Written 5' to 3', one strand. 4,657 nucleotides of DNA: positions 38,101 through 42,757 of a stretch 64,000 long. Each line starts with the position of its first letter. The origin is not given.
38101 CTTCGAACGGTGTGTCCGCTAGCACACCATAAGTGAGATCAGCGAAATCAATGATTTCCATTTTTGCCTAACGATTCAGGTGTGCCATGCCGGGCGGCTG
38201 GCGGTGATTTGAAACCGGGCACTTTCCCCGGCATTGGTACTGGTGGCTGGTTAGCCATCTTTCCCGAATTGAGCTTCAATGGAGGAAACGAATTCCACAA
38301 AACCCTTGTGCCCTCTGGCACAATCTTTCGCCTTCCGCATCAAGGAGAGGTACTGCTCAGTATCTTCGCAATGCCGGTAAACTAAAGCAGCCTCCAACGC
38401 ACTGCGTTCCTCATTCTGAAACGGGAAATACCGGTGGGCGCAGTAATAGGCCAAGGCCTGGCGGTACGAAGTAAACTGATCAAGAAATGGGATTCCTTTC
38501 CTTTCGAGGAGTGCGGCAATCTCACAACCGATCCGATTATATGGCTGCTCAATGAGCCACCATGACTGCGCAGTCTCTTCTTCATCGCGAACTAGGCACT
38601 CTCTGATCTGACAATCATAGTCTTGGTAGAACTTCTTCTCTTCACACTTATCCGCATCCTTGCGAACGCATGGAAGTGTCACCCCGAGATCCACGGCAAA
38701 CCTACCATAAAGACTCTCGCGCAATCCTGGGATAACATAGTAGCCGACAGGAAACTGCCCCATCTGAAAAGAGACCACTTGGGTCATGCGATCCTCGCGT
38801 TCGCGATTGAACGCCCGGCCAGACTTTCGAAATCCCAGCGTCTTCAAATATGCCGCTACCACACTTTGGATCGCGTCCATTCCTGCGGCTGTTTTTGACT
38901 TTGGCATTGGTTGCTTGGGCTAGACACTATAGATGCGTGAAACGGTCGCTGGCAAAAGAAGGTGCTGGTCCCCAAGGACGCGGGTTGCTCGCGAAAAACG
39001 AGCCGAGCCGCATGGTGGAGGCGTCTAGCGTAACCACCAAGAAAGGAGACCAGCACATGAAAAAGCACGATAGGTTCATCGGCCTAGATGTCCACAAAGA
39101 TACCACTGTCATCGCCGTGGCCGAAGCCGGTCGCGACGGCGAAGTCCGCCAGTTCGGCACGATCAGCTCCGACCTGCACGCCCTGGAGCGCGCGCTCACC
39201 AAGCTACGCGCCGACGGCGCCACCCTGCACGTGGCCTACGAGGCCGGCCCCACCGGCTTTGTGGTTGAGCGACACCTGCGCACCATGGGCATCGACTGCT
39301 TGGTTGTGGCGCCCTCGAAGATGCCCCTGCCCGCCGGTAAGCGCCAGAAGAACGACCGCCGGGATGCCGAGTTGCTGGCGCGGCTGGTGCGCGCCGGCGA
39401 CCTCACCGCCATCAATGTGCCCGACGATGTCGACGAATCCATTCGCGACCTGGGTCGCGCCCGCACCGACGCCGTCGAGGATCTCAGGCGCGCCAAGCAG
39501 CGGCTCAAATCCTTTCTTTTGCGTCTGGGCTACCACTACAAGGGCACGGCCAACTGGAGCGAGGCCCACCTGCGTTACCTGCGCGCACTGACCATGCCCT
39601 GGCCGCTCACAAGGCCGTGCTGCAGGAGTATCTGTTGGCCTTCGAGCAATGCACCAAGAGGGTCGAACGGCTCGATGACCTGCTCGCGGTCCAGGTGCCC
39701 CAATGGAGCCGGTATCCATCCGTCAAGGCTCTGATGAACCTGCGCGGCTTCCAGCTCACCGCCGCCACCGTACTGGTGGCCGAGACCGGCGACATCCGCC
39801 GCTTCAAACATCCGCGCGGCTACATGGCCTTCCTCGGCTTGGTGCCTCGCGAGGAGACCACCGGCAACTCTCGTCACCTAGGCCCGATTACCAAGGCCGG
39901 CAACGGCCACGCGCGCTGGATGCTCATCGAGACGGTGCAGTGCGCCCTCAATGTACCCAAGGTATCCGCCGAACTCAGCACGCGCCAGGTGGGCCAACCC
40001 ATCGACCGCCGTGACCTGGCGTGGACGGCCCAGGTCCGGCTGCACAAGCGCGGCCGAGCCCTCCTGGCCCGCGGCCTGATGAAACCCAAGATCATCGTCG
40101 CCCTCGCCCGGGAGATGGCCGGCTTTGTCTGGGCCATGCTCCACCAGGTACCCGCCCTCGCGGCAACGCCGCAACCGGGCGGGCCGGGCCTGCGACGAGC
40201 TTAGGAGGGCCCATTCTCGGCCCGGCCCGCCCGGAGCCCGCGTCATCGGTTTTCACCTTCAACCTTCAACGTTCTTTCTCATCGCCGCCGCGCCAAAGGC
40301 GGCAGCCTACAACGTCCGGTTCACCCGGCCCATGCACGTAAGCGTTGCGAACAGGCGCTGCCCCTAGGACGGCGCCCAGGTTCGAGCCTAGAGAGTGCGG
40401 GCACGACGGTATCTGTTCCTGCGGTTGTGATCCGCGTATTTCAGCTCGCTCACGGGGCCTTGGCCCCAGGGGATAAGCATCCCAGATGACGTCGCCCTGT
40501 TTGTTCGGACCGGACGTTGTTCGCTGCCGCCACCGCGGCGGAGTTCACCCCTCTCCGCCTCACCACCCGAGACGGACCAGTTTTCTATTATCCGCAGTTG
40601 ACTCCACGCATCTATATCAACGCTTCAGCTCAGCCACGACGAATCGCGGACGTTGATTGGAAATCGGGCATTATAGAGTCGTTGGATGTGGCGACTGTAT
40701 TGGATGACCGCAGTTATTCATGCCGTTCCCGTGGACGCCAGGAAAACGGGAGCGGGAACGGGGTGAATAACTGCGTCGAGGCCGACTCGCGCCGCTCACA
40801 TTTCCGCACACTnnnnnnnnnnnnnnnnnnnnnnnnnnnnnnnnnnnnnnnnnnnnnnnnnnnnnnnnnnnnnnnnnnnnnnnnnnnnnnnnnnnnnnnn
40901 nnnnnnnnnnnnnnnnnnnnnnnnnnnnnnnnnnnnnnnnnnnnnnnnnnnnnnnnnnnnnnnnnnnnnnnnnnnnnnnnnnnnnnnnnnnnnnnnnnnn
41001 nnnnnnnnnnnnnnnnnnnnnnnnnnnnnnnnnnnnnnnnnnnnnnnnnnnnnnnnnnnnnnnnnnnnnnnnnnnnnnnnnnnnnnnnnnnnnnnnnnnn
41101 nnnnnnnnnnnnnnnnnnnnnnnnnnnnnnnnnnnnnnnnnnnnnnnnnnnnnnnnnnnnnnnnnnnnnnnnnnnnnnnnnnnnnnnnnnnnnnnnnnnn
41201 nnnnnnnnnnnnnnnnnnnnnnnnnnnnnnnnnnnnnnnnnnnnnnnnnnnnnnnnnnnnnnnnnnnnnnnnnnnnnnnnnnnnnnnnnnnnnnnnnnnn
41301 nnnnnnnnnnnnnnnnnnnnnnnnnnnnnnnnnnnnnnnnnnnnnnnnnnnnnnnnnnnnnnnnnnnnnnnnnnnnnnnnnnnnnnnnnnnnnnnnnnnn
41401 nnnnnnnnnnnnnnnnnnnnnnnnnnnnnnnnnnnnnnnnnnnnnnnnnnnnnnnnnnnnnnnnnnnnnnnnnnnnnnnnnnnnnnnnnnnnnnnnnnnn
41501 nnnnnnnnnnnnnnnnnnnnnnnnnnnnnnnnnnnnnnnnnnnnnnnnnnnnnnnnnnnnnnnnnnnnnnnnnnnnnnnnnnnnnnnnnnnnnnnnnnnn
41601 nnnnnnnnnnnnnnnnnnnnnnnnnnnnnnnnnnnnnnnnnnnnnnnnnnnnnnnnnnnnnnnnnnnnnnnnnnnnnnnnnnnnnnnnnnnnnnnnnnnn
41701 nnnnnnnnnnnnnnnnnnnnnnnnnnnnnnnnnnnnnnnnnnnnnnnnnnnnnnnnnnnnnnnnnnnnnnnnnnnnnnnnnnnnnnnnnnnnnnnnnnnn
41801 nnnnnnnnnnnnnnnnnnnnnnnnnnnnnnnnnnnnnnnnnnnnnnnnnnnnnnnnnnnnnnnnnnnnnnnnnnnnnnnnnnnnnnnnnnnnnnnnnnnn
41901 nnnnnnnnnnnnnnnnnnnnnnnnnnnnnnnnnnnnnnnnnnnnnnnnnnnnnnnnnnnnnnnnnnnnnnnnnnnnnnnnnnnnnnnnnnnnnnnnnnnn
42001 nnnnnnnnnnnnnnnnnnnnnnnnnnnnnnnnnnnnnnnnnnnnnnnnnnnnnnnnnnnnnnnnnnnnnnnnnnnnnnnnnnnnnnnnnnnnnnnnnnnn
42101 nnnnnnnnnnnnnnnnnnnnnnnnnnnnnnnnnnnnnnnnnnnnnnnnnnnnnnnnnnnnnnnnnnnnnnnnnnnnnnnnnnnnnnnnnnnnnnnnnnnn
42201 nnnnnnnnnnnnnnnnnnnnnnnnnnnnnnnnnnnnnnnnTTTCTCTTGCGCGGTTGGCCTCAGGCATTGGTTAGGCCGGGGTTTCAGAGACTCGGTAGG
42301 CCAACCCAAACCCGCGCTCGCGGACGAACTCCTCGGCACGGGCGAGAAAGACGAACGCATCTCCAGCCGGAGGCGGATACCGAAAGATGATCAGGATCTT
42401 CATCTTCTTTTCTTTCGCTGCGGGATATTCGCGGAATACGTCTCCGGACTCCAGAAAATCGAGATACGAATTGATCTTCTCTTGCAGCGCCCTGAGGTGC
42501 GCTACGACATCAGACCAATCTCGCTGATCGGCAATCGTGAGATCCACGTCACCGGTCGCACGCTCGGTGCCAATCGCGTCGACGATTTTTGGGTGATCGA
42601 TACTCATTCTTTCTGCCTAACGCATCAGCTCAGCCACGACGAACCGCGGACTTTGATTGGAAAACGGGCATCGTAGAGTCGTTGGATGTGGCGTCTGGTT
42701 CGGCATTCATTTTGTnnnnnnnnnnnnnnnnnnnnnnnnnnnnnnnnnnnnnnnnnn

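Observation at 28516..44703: Previously unannotatable ~16-kb sedentary chromosomal integron in a high-GC, Verrucomicrobia-like chromosome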

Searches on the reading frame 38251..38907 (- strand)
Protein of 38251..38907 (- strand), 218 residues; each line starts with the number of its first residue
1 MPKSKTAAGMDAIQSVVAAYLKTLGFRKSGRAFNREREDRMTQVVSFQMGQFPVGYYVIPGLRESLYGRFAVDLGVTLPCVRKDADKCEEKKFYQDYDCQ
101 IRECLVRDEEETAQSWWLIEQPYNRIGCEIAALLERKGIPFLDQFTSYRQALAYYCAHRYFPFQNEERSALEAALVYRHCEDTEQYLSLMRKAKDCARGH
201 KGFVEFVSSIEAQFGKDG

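Call 18: search_protein_families(library=pfam, proteins=[window:38251-38907:-], max_evalue=0.1)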
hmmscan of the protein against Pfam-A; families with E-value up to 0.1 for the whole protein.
window:38251-38907:- (218 aa): 1 family
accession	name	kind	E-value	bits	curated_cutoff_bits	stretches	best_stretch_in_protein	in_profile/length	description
PF14137.11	DUF4304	-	1.5e-13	51.2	23.2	1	17-144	1-115/115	Domain of unknown function (DUF4304)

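Call 43: search_protein_families(library=padloc, proteins=[window:38251-38907:-], max_evalue=0.01)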
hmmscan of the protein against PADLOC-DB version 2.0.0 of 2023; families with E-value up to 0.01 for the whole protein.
window:38251-38907:- (218 aa): 0 families

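Call 66: search_protein_families(library=ncbifam, proteins=[window:38251-38907:-], max_evalue=0.01)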
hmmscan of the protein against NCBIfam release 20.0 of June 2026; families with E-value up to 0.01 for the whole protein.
window:38251-38907:- (218 aa): 0 families

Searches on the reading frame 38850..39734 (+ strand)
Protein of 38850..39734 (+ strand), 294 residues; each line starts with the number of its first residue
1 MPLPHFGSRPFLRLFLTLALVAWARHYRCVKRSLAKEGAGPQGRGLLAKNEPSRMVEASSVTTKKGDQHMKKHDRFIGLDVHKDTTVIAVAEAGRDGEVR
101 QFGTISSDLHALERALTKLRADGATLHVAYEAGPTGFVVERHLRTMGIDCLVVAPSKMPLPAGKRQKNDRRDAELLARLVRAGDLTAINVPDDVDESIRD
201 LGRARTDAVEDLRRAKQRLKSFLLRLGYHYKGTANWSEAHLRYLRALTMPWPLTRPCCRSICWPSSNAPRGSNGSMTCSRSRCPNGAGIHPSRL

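Call 19: search_protein_families(library=pfam, proteins=[window:38850-39734:+], max_evalue=0.1)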
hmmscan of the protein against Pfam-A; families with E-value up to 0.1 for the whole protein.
window:38850-39734:+ (294 aa): 1 family
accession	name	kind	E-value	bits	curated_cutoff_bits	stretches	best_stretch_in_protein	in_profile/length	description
PF01548.23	DEDD_Tnp_IS110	-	4.3e-19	69.3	29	1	77-225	1-152/155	Transposase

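Call 89: search_dna_similar(query=window:38850-39734:+, collection=plasmids, mode=protein, max_rows=12)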
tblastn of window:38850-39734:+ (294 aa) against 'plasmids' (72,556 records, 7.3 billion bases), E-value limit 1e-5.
Records with a match: 879; places in all: 1161; records where one place covers at least 80% of the query: 0.
Best place of each record, by identity: <60% 879.
By first word of the organism name: Escherichia 122; Agrobacterium 113; Rhizobium 74; Pseudosulfitobacter 72; Sinorhizobium 68; Klebsiella 64; Shigella 45; Bradyrhizobium 30; Rhodococcus 23; Bacillus 17; and 77 more.
By predicted mobility (MOB-suite, as given by PLSDB): conjugative 443; non-mobilizable 327; mobilizable 109.
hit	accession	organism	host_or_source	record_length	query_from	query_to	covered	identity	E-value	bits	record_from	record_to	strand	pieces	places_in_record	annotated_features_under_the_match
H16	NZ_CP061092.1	Roseomonas marmotae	Marmota himalayana,pure culture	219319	45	259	72%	46.5%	7e-35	173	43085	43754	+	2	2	none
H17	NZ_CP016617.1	Microvirga ossetica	Vicia alpestris,cell culture,nodules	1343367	67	268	69%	48.0%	3e-44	167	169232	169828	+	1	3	none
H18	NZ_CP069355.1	Microvirga sp. VF16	Vachellia farnesiana,Cell culture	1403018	67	268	69%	48.0%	9e-44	166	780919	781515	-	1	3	none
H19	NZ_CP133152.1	Sinorhizobium chiapasense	Acaciella angustissima,cell culture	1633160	59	252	66%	49.5%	2e-50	185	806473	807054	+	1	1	none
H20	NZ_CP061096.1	Roseomonas marmotae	Marmota himalayana,pure culture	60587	70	260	64%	50.8%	3e-32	164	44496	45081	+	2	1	none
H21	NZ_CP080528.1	Mesorhizobium sp. AR07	Oxytropis sp.,Cell culture,root nodule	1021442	70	262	66%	49.5%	3e-45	170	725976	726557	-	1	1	record has no annotation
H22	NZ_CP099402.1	Rhizobium sp. Pop5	Phaseolus vulgaris,Cell culture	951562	60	261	69%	47.1%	1e-43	165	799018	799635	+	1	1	IS110 family transposase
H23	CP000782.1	Xanthobacter autotrophicus Py2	-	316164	49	252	69%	46.3%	1e-41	159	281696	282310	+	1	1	transposase IS116/IS110/IS902 family protein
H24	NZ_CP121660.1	Sinorhizobium terangae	Desmanthus virgatus,cell culture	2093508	70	268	68%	47.5%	5e-46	172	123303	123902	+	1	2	none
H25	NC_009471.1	Acidiphilium cryptum JF-5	-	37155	70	253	63%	51.3%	4e-36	177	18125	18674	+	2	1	none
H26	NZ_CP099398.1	Rhizobium sp. Pop5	Phaseolus vulgaris,Cell culture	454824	60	252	66%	48.7%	1e-43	166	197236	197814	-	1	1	IS110 family transposase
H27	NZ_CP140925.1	Sinorhizobium medicae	Medicago lupulina,whole organism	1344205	71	268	67%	47.0%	1e-43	165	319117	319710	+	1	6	record has no annotation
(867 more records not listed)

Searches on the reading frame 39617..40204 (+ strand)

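Call 19: search_protein_families(library=pfam, proteins=[window:39617-40204:+], max_evalue=0.1)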
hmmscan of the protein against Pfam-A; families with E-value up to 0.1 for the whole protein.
window:39617-40204:+ (195 aa): 1 family
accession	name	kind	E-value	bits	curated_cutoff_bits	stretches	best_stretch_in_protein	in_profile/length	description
PF02371.22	Transposase_20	-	6.5e-17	62.1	21.3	1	37-113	2-78/87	Transposase IS116/IS110/IS902 family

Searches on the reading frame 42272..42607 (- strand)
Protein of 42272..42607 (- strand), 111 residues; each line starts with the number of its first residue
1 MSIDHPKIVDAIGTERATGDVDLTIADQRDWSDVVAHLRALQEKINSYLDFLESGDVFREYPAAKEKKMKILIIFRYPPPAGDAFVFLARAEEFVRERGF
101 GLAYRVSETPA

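Call 18: search_protein_families(library=pfam, proteins=[window:42272-42607:-], max_evalue=0.1)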
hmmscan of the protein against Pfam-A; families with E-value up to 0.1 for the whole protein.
window:42272-42607:- (111 aa): 2 families
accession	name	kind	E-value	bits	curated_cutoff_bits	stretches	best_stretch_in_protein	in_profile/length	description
PF20212.3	DUF6572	-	1.8e-29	102.6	27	1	1-107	1-105/106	Family of unknown function (DUF6572)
PF25166.1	CoiA_C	-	0.01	16.1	21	1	3-64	72-131/149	Competence protein CoiA, C-terminal domain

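Call 43: search_protein_families(library=padloc, proteins=[window:42272-42607:-], max_evalue=0.01)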
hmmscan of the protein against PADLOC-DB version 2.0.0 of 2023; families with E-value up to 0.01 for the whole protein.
window:42272-42607:- (111 aa): 0 families
